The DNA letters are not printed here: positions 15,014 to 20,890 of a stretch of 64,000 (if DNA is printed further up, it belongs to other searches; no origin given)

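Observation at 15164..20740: Four-domain voltage-gated channel with a non-canonical D-E-D-G selectivity-filter ring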

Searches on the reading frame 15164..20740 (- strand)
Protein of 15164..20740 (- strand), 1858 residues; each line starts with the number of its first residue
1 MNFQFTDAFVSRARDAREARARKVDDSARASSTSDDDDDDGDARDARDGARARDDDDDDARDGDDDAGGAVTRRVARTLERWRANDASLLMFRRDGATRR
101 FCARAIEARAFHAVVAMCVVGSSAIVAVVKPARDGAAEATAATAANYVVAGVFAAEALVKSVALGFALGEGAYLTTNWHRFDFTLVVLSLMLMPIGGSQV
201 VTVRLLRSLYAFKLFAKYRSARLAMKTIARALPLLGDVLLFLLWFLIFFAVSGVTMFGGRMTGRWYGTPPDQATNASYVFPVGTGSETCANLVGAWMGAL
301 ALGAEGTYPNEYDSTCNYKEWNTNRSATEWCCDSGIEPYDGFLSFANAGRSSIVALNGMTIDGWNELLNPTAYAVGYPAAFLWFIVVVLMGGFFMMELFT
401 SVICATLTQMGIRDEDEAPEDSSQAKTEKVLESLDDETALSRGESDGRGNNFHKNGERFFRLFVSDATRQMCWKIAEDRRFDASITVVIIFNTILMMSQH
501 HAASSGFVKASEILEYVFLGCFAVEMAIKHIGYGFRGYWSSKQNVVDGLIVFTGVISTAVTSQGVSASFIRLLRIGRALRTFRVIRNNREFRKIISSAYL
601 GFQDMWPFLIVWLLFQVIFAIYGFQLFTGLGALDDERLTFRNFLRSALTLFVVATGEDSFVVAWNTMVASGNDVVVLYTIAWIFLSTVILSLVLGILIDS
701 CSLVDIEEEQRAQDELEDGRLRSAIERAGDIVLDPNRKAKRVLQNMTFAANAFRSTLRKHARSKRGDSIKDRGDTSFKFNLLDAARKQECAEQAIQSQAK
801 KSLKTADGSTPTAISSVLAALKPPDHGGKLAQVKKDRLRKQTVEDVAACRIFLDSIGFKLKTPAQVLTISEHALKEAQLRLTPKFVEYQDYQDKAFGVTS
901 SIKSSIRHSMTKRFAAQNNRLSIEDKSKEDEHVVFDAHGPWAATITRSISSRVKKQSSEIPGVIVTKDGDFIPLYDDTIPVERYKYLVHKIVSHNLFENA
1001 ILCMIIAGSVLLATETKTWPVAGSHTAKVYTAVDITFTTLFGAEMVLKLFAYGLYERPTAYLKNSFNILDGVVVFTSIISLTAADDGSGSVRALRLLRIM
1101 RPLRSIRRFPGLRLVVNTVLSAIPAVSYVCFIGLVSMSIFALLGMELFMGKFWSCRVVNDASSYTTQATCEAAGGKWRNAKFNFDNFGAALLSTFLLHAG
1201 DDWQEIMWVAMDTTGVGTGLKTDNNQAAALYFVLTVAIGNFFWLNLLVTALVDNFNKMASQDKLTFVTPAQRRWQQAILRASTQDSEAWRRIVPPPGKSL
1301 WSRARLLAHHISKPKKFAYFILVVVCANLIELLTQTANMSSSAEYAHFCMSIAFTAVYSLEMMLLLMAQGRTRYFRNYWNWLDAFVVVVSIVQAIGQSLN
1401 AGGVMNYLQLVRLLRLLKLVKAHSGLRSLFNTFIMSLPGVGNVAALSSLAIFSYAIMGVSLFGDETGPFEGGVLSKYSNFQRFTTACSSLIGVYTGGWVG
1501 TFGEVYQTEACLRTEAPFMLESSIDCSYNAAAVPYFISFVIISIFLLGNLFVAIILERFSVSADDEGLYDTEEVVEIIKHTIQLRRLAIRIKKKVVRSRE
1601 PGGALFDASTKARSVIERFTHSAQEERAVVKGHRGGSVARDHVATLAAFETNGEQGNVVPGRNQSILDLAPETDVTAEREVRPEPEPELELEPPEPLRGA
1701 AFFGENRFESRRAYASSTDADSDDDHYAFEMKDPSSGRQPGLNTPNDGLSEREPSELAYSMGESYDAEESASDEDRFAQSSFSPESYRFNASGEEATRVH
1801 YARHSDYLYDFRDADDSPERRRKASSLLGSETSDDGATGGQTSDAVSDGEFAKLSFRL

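Call 3: search_protein_families(library=pfam, proteins=[window:15164-20740:-], max_evalue=0.01)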
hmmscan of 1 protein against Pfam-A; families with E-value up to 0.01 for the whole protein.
window:15164-20740:- (1858 aa): 2 families
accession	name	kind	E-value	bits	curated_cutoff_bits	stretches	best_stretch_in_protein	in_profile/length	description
PF00520.37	Ion_trans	-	5.1e-171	566.5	25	4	994-1261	1-239/241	Ion transport protein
PF08016.18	PKD_channel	-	0.00091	19.2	22.4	1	1403-1560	101-223/225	Polycystin cation channel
